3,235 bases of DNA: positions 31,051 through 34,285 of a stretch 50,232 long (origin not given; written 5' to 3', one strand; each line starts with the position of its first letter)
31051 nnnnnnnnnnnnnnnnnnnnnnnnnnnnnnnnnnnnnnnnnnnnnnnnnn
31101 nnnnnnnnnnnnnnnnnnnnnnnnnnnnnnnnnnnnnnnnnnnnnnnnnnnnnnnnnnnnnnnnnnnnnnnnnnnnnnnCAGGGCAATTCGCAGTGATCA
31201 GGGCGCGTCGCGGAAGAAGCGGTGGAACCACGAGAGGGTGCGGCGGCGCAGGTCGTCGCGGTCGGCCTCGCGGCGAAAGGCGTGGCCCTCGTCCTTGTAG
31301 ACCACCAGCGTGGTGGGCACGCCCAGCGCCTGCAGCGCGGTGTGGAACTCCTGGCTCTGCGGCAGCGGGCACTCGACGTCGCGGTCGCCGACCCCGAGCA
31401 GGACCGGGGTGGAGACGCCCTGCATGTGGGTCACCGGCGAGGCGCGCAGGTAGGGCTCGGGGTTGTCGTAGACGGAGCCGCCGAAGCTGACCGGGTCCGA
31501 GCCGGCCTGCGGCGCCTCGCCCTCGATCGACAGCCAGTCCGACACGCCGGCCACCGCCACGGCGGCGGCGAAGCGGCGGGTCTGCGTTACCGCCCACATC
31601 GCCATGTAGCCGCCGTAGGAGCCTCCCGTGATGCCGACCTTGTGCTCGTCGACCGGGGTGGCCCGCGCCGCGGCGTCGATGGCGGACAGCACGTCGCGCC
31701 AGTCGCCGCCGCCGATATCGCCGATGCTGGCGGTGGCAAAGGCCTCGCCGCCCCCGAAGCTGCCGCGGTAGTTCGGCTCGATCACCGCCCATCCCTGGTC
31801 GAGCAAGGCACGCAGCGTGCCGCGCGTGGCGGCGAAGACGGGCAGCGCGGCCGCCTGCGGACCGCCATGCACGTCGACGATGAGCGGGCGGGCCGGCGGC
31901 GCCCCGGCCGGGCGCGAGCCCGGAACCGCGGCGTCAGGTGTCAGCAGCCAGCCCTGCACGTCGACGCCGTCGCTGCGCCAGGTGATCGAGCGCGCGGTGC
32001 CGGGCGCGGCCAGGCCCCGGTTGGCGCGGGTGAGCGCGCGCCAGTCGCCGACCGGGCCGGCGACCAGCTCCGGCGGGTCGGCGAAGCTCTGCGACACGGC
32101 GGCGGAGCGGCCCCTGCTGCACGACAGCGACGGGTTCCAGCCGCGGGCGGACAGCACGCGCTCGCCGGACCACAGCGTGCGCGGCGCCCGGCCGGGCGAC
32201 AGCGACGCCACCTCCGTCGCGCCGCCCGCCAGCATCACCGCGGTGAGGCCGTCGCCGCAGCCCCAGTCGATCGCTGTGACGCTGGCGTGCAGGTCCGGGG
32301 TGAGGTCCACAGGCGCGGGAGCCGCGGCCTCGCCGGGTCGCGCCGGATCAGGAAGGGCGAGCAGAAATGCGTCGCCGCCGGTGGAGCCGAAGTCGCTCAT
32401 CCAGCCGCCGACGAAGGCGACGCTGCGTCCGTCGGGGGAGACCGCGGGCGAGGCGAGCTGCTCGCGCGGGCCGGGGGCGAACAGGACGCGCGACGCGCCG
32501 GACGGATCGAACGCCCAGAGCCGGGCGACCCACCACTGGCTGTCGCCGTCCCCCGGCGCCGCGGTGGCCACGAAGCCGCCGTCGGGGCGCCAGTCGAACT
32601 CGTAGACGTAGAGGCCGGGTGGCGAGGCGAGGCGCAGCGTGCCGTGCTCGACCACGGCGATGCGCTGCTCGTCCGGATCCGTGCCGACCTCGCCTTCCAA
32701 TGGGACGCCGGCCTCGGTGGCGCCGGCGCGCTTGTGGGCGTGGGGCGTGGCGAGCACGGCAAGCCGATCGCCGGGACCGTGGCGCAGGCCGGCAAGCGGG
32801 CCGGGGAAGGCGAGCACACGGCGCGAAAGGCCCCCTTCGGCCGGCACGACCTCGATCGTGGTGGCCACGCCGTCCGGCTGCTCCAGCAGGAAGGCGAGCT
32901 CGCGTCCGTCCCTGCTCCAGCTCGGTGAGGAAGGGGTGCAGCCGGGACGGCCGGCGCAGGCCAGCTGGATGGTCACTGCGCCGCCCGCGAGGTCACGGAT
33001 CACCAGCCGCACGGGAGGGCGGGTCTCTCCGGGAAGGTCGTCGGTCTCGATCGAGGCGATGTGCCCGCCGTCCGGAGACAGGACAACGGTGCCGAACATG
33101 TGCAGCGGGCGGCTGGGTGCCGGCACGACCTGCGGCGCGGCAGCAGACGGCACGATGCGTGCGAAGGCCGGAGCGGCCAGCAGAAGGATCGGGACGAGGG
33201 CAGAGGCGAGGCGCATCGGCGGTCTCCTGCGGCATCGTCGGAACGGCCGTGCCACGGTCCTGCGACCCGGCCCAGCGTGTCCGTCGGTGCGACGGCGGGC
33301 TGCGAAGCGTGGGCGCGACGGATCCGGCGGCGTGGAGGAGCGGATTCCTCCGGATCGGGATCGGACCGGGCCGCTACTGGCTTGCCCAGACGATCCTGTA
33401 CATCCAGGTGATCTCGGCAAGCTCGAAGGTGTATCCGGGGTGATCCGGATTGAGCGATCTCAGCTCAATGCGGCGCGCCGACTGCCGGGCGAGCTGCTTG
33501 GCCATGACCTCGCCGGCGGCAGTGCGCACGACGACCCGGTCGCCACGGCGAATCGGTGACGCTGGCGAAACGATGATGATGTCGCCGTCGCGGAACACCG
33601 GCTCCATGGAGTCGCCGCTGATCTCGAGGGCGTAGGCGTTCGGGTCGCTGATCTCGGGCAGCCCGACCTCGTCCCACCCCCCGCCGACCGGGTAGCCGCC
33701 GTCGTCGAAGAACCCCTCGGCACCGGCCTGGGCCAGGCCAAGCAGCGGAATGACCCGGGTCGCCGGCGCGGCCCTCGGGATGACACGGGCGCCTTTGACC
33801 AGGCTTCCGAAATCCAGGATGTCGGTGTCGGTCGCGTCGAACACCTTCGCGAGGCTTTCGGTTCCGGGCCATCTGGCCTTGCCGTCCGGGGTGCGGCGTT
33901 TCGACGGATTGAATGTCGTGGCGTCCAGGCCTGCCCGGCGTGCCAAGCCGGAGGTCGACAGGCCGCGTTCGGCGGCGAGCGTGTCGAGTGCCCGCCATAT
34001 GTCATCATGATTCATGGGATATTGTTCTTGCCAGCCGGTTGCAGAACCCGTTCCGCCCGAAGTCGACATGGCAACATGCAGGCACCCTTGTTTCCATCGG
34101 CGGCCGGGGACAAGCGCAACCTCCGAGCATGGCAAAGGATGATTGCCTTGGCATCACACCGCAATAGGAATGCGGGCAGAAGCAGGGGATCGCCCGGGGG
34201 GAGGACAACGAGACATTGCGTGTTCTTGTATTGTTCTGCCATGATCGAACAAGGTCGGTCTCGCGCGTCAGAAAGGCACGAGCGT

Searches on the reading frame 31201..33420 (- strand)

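Call 6: search_protein_families(library=pfam, proteins=[window:31201-33420:-], max_evalue=0.01)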
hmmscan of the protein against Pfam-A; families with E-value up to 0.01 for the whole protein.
window:31201-33420:- (740 aa): 8 families
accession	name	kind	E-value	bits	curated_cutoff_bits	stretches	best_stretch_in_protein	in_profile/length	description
PF00326.27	Peptidase_S9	-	1.3e-42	146.1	22.6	1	539-736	9-210/213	Prolyl oligopeptidase family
PF20434.5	BD-FAE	-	1.9e-14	54.1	26.8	1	509-696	11-215/215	BD-FAE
PF01738.24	DLH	-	8.8e-11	42.2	21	1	576-721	80-194/217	Dienelactone hydrolase family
PF02129.25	Peptidase_S15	-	3.3e-07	30.7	23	1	535-631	46-134/262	X-Pro dipeptidyl-peptidase (S15 family)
PF07859.19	Abhydrolase_3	-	7.2e-05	23.1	25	1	574-715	52-208/210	alpha/beta hydrolase fold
PF03583.20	LIP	-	0.00018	21.4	23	1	536-626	19-104/286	Secretory lipase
PF00561.26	Abhydrolase_1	-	0.001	19.3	25.8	1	512-651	1-128/245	alpha/beta hydrolase fold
PF07676.18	PD40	-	0.0016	18.8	20.9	0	324-337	13-26/38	WD40-like Beta Propeller Repeat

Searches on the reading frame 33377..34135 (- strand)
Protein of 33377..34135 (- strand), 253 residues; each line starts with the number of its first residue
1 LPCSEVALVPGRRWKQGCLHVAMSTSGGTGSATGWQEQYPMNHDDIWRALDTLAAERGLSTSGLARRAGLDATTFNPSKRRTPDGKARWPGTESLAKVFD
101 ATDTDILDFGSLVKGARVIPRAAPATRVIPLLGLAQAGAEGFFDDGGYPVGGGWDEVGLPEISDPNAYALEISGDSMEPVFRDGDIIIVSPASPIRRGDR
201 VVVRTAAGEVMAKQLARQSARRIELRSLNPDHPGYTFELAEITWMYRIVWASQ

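Call 6: search_protein_families(library=pfam, proteins=[window:33377-34135:-], max_evalue=0.01)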
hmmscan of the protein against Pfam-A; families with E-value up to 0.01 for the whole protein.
window:33377-34135:- (253 aa): 3 families
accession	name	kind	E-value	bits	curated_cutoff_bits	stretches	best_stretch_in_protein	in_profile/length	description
PF00717.28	Peptidase_S24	-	1.1e-21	77.1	23.3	1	130-245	1-112/116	Peptidase S24-like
PF10502.14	Peptidase_S26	-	0.0058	17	22.9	1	170-207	26-67/168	Signal peptidase, peptidase S26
PF13443.12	HTH_26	-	0.0079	16.9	22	0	50-106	2-54/63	Cro/C1-type HTH DNA-binding domain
